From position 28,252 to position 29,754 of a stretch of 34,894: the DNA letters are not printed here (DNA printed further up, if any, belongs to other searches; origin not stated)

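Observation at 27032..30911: Tandem duplicated sulfotransferase-like genes translationally coupled to a membrane-anchored TAXI-like binding protein, appended to the Dpp operon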

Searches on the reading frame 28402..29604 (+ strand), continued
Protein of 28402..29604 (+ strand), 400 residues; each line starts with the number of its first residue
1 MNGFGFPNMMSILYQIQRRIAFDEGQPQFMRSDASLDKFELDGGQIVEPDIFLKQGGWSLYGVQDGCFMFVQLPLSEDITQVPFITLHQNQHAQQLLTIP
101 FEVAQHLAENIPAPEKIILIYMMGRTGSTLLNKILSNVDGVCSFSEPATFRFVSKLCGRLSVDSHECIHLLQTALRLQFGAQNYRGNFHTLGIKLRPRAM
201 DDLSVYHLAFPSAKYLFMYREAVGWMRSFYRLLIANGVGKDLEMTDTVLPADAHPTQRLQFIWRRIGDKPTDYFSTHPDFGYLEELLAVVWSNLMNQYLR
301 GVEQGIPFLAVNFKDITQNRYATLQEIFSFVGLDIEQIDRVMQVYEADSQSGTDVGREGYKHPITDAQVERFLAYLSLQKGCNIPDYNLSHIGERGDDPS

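Call 50: find_homologous_proteins(query=A2, max_evalue=1e-10)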
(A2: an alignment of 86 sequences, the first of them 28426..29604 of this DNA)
Query A2 (86 sequences) (392 aa, profile of the alignment): 63 proteins with E <= 1e-10 among 8000 candidates.
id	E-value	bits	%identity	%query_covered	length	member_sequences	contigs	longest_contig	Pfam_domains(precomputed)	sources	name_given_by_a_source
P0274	4.2e-136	472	30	91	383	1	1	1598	PF13469.13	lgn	-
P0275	6.5e-134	465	29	90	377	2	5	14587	PF13469.13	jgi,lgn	-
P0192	7.6e-133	461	28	83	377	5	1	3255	PF13469.13,PF00685.34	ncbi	-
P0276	1.4e-131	457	28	90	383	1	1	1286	PF13469.13,PF00685.34,PF17784.8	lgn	-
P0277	2.7e-130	453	26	87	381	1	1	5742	PF13469.13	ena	-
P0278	3.4e-130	452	30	92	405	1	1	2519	PF13469.13,PF00685.34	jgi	jgi:hypothetical protein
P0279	1.5e-127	444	30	83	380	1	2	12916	PF13469.13,PF00685.34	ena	-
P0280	4.3e-127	442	26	81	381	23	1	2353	PF13469.13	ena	-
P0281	7.1e-127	442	28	82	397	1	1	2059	PF13469.13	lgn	-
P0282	1.0e-126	441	25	81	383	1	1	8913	PF13469.13,PF17784.8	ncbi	-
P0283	4.5e-126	439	29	82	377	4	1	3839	-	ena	-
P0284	4.5e-125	436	25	80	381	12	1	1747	PF13469.13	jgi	jgi:hypothetical protein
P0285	1.0e-123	431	32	81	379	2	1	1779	PF13469.13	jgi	jgi:hypothetical protein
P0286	2.0e-123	430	29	84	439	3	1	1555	PF13469.13,PF00685.34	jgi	jgi:hypothetical protein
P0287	3.3e-122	426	27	90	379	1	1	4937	PF13469.13,PF00685.34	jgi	jgi:hypothetical protein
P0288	3.6e-122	426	28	89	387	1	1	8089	PF13469.13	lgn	-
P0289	8.6e-122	425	28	82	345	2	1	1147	PF13469.13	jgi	jgi:hypothetical protein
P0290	1.9e-121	424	30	82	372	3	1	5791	PF13469.13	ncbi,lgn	-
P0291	1.6e-120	421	26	83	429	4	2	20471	PF13469.13,PF17784.8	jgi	jgi:hypothetical protein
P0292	1.6e-120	421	27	89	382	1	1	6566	PF13469.13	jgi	jgi:hypothetical protein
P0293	2.1e-120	420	27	85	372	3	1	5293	PF13469.13,PF00685.34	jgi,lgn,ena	-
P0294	2.7e-120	420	29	82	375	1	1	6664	PF13469.13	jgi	jgi:hypothetical protein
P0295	4.9e-120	419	26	86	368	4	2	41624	PF13469.13,PF00685.34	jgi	jgi:hypothetical protein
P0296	6.7e-120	419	27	82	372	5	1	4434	PF13469.13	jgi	jgi:hypothetical protein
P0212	1.3e-119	418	27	87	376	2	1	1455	PF13469.13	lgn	-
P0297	1.8e-119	417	31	91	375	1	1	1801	PF13469.13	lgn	-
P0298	4.2e-119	416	28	83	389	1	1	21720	PF13469.13,PF00685.34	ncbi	ncbi:MAG: sulfotransferase domain-containing protein [bacterium]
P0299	5.6e-119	416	27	82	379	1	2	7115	PF13469.13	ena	-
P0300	1.8e-118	414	30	91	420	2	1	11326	PF13469.13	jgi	jgi:hypothetical protein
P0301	2.3e-118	414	25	89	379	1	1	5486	PF13469.13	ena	-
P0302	2.4e-118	413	25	90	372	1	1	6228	PF13469.13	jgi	jgi:hypothetical protein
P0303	4.4e-118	413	28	87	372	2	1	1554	PF13469.13,PF00685.34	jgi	jgi:hypothetical protein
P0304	1.5e-117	411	26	89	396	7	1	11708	PF13469.13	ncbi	-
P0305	1.6e-117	411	27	89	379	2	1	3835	PF13469.13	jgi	jgi:hypothetical protein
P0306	1.8e-117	411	26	95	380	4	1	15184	PF09037.17,PF13469.13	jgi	jgi:hypothetical protein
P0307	2.1e-117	410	34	83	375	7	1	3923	PF13469.13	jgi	jgi:hypothetical protein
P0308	2.3e-117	410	26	89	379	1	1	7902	PF13469.13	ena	-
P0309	5.4e-117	409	30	83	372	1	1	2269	PF13469.13,PF00685.34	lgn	-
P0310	1.9e-116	407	26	84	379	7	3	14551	PF13469.13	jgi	jgi:hypothetical protein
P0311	4.0e-116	406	29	83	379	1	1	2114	PF13469.13,PF00685.34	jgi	jgi:hypothetical protein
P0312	6.0e-116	406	27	89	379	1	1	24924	PF13469.13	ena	-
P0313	6.5e-116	405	26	97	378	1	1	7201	PF13469.13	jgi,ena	jgi:hypothetical protein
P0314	2.4e-115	404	28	90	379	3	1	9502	PF13469.13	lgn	-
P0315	1.0e-114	402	29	81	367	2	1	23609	PF13469.13,PF00685.34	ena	-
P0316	1.5e-114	401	29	85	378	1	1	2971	PF13469.13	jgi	jgi:hypothetical protein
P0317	3.1e-114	400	30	91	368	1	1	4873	PF13469.13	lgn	-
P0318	1.3e-113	398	32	83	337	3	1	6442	PF13469.13,PF00685.34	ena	-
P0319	4.9e-113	396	32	91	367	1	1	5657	PF13469.13,PF00685.34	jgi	jgi:Sulfotransferase family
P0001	2.8e-111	390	99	100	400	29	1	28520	PF13469.13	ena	-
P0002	5.2e-110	386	83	97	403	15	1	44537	PF13469.13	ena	-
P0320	1.0e-109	385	29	82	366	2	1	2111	PF13469.13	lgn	-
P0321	4.4e-109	383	29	81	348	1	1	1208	PF13469.13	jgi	jgi:hypothetical protein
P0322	5.0e-109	383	27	83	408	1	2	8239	PF13469.13,PF00685.34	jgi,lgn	jgi:hypothetical protein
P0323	5.7e-107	376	30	86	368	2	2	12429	PF13469.13,PF00685.34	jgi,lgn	-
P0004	4.1e-106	373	70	97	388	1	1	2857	PF13469.13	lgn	-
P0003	1.4e-104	368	70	97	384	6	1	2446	PF13469.13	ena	-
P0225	1.4e-104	368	28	74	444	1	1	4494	PF13469.13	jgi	jgi:hypothetical protein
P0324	2.5e-97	344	31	79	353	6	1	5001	PF13469.13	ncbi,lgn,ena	-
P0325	3.4e-96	341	27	85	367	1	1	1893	PF13469.13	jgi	jgi:hypothetical protein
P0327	9.4e-94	333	24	74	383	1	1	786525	PF13469.13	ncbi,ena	-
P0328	7.8e-91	323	25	76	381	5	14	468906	PF13469.13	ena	-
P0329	2.6e-90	321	28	83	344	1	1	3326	PF13469.13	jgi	jgi:Sulfotransferase family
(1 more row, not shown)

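Call 51: find_encoding_contigs(protein=P0327, flank=7000, max_places=1)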
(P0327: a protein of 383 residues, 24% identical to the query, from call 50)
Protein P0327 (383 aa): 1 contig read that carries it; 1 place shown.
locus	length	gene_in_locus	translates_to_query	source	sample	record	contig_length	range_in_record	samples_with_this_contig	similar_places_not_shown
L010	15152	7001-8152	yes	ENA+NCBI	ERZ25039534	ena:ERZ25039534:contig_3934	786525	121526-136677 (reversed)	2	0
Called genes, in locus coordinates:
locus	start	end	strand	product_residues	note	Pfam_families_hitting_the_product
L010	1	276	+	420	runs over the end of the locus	PF01270:Glyco_hydro_8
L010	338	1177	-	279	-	-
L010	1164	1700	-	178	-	PF04542:Sigma70_r2, PF08281:Sigma70_r4_2, PF04545:Sigma70_r4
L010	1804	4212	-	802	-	PF00668:Condensation, PF00501:AMP-binding, PF13193:AMP-binding_C, PF00550:PP-binding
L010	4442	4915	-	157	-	PF00668:Condensation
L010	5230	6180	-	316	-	PF00135:COesterase, PF20434:BD-FAE, PF07859:Abhydrolase_3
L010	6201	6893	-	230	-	PF00657:Lipase_GDSL (weak), PF13472:Lipase_GDSL_2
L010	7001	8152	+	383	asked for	PF13469:Sulfotransfer_3 (faint)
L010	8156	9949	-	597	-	PF00664:ABC_membrane, PF00005:ABC_tran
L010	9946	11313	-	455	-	PF00664:ABC_membrane, PF00005:ABC_tran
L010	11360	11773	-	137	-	-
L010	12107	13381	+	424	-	PF00657:Lipase_GDSL, PF13472:Lipase_GDSL_2, PF17182:OSK (weak)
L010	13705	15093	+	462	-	PF00501:AMP-binding, PF13193:AMP-binding_C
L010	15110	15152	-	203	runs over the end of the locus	PF01648:ACPS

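Call 52: find_encoding_contigs(protein=P0328, flank=7000, max_places=2)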
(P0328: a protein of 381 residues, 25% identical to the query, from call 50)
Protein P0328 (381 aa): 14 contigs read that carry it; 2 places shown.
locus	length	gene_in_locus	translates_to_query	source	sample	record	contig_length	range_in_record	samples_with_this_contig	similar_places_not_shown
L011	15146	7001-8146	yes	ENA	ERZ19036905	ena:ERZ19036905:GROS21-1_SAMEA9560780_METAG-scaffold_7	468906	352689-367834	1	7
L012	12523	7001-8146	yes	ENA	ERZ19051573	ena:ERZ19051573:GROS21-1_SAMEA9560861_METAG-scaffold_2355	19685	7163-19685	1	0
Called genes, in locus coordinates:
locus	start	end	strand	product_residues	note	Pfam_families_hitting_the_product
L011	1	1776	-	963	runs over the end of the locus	PF07959:Fucose_pyrophosphorylase, PF00288:GHMP_kinases_N, PF08544:GHMP_kinases_C (faint)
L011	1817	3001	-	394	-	-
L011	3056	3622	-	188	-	PF14117:DUF4287, PF18899:DUF5655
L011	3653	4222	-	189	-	-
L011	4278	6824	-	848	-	PF13360:PQQ_2, PF13570:Beta-prop_ACSF4, PF25292:Beta-prop_CGLA (faint), PF13360:PQQ_2, PF13570:Beta-prop_ACSF4, PF13360:PQQ_2, PF13570:Beta-prop_ACSF4 (weak)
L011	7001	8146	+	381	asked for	PF13469:Sulfotransfer_3 (faint)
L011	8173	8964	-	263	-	PF03781:FGE-sulfatase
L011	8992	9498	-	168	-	PF00383:dCMP_cyt_deam_1, PF14437:MafB19-deam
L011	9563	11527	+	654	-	PF01120:Alpha_L_fucos, PF16757:Fucosidase_C (weak)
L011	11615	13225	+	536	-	PF00009:GTP_EFTU, PF01926:MMR_HSR1 (weak), PF22042:EF-G_D2, PF03144:GTP_EFTU_D2, PF16658:RF3_C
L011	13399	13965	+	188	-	PF02469:Fasciclin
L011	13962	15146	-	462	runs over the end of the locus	-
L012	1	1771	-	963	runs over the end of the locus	PF07959:Fucose_pyrophosphorylase, PF00288:GHMP_kinases_N, PF08544:GHMP_kinases_C (faint)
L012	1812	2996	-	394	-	-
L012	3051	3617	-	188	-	PF14117:DUF4287, PF18899:DUF5655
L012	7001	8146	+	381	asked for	PF13469:Sulfotransfer_3 (faint)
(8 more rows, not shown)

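Call 53: find_encoding_contigs(protein=P0295, flank=7000, max_places=1)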
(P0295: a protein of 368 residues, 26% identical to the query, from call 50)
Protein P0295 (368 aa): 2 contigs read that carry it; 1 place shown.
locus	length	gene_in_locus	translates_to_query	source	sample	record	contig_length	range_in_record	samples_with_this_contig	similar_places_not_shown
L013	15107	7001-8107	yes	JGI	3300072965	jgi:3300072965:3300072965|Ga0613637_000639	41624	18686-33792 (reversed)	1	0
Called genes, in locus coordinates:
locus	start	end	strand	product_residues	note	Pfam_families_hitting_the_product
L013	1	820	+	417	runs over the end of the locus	PF01266:DAO (faint), PF17885:Smoa_sbd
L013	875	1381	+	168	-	PF13826:Monooxy_af470-like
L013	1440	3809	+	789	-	PF14312:FG-GAP_2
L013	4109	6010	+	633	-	PF17164:DUF5122 (faint)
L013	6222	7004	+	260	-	-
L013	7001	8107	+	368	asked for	PF00685:Sulfotransfer_1, PF13469:Sulfotransfer_3 (weak)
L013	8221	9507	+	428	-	PF07676:PD40 (faint), PF26549:Tricorn_N (faint)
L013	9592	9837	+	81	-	PF14312:FG-GAP_2 (faint)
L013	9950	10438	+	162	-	PF14312:FG-GAP_2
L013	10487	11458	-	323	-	PF00248:Aldo_ket_red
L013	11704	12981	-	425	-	PF04607:RelA_SpoT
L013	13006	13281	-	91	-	-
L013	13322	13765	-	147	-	PF12867:DinB_2 (weak)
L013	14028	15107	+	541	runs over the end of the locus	PF00005:ABC_tran, PF01926:MMR_HSR1 (faint), PF02463:SMC_N (faint), PF03193:RsgA_GTPase (faint), PF13191:AAA_16 (faint), PF13304:AAA_21 (weak), PF12848:ABC_tran_Xtn (weak), PF00005:ABC_tran, +2 more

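Call 59: predict_structure(alignment_id=A2)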
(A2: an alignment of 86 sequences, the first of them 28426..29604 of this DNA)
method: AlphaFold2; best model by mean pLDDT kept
length: 392 residues; sequences in the alignment: 86
mean_pLDDT: 93.2   pTM: 0.92
mean pLDDT of the five models: 93.2, 92.3, 92.3, 92.1, 91.9
residues with pLDDT >= 90: 325; 70-90: 52; 50-70: 12; < 50: 3
segments of 3 or more residues with pLDDT < 50: none
pLDDT, mean of each block of 10 residues (from residue 1): 97 91 92 98 97 97 97 95 98 98 98 97 97 97 90 79 97 94 97 95 98 97 88 76 94 92 95 97 97 96 97 98 98 94 82 87 98 95 64 47
secondary structure, 60 per line:
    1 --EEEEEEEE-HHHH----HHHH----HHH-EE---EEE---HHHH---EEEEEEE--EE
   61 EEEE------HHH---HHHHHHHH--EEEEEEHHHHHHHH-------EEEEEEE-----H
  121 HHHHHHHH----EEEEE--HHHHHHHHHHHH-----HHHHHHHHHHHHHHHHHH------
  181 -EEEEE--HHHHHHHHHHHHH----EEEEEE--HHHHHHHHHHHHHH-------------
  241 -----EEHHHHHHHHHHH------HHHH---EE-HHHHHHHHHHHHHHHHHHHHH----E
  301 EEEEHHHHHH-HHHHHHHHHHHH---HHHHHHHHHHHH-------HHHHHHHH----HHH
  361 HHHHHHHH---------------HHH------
elements in order: E3-10 H12-15 H20-23 E37-39 H43-46 E50-56 E59-64 H77-84 E87-92 H93-100 E108-114 H120-128 E133-137 H140-151 H157-174 E182-186 H189-201 E206-211 H214-227 H248-258 H265-268 H275-295 E300-304 H305-310 H312-323 H327-338 H346-353 H358-368

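Call 62: fold_search(model_id=the predicted structure, library=pdb)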
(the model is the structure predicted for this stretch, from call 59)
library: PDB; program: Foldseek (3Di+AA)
matches with E <= 10: 799; with E <= 0.001: 37
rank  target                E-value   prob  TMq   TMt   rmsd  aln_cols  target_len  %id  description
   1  8w5z_A                4.3e-06  1.00  0.38  0.43   8.1       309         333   18  Crystal structure of tick tyrosylprotein sulfotransferase reveals the activation mechanism of tick anticoagulant prote (released 2024-04-10)
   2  9wwe                  7.9e-06  1.00  0.37  0.46   8.4       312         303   14  Crystal structure of human tyrosylprotein sulfotransferase 2 (TPST2) in cation-bound state (released 2025-12-31)
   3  3ap3_C                2.1e-05  1.00  0.42  0.55   6.4       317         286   14  Crystal structure of human tyrosylprotein sulfotransferase-2 complexed with PAP (released 2011-10-26)
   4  3ap3_B                3.1e-05  1.00  0.38  0.50   8.0       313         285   15  Crystal structure of human tyrosylprotein sulfotransferase-2 complexed with PAP (released 2011-10-26)
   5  5wrj_C                3.6e-05  1.00  0.38  0.52   8.2       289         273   13  Crystal structure of human tyrosylprotein sulfotransferase-1 complexed with PAP and gastrin peptide (released 2017-09-06)
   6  5wri_A                4.3e-05  1.00  0.37  0.51   8.2       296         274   14  Crystal structure of human tyrosylprotein sulfotransferase-1 complexed with PAP and C4 peptide (released 2017-09-13)
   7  3ap1_A                4.3e-05  1.00  0.37  0.46   8.2       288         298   14  Crystal structure of human tyrosylprotein sulfotransferase-2 complexed with PAP and C4 peptide (released 2011-10-26)
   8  4gbm                  4.3e-05  1.00  0.37  0.49   9.8       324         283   14  Sulfotransferase Domain from the Curacin Biosynthetic Pathway (released 2012-10-17)
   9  3ap3_A                4.8e-05  1.00  0.35  0.47   9.1       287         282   15  Crystal structure of human tyrosylprotein sulfotransferase-2 complexed with PAP (released 2011-10-26)
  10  5wrj_A                5.9e-05  1.00  0.38  0.52   7.9       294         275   15  Crystal structure of human tyrosylprotein sulfotransferase-1 complexed with PAP and gastrin peptide (released 2017-09-06)
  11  3ap3_D                7.8e-05  1.00  0.35  0.45   8.7       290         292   13  Crystal structure of human tyrosylprotein sulfotransferase-2 complexed with PAP (released 2011-10-26)
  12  3ap2_B                8.2e-05  1.00  0.38  0.49   7.4       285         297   13  Crystal structure of human tyrosylprotein sulfotransferase-2 complexed with PAP,C4 peptide, and phosphate ion (released 2011-10-26)
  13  3rnl                  9.2e-05  1.00  0.38  0.56   6.6       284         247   14  Crystal Structure of Sulfotransferase from Alicyclobacillus acidocaldarius (released 2011-06-29)
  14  7r0s_A                9.2e-05  1.00  0.34  0.38  13.2       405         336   11  Structure of a cytosolic sulfotransferase of Anopheles gambiae (AGAP001425) in complex with vanillin (released 2022-08-10)
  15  3uan_B                1.0e-04  1.00  0.38  0.56   7.0       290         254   16  Crystal structure of 3-O-sulfotransferase (3-OST-1) with bound PAP and heptasaccharide substrate (released 2012-04-04)
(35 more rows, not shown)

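Call 82: search_protein_families(library=padloc, proteins=[window:28426-29604:+], max_evalue=0.01)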
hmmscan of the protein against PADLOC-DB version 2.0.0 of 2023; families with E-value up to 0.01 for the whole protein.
window:28426-29604:+ (392 aa): 0 families

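Call 84: find_encoding_contigs(protein=P0125, flank=8000, max_places=3)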
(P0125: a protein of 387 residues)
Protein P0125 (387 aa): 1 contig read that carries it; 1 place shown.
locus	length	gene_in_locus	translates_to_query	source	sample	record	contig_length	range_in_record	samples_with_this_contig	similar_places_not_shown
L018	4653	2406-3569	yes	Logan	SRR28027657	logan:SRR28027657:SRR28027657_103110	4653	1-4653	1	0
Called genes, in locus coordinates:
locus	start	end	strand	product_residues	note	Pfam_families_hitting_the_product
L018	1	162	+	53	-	?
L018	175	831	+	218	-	PF03567:Sulfotransfer_2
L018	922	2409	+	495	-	PF00501:AMP-binding, PF13193:AMP-binding_C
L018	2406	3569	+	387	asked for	PF13469:Sulfotransfer_3 (faint)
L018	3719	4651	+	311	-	?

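Call 85: search_protein_families(library=pfam, proteins=[L018:3719-4651:+, L018:175-831:+, L018:922-2409:+, L018:1-162:+], max_evalue=0.01)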
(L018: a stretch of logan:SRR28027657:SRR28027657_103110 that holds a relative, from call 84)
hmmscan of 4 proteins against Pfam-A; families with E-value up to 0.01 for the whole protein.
L018:3719-4651:+ (311 aa): 1 family
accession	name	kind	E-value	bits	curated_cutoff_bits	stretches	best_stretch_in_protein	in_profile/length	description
PF00920.27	ILVD_EDD_N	-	1.3e-108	363.4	27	1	37-311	1-273/316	Dihydroxy-acid/6-phosphogluconate dehydratase N-terminal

L018:175-831:+ (218 aa): 1 family
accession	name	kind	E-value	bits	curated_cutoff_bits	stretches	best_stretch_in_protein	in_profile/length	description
PF03567.20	Sulfotransfer_2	-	4.7e-12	47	22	1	2-215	4-251/252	Sulfotransferase family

L018:922-2409:+ (495 aa): 2 families
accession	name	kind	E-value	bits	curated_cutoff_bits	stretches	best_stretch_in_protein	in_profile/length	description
PF00501.34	AMP-binding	-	9.3e-30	104.1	29.9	1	41-322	62-361/384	AMP-binding enzyme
PF13193.12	AMP-binding_C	-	3.6e-09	37.8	24.5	1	390-466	1-76/76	AMP-binding enzyme C-terminal domain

L018:1-162:+ (53 aa): 0 families

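Call 95: find_related_loci(query=A4, collection=metagenome_contigs, flank=6000)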
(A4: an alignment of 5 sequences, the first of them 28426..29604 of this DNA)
Query A4 (392 aa) in metagenome_contigs; peptide patterns used: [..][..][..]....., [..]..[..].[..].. (x = any residue, [..] = any of these).
158 stretches matched a pattern; 3 encode a relative of the query (tblastn E <= 1e-3); 3 distinct loci.
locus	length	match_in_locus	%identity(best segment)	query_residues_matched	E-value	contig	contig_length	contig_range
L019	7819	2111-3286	99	1-392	0e+0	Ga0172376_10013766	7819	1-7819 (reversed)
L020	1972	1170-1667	25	197-365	2e-9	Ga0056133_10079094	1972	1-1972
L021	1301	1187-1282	50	197-228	7e-6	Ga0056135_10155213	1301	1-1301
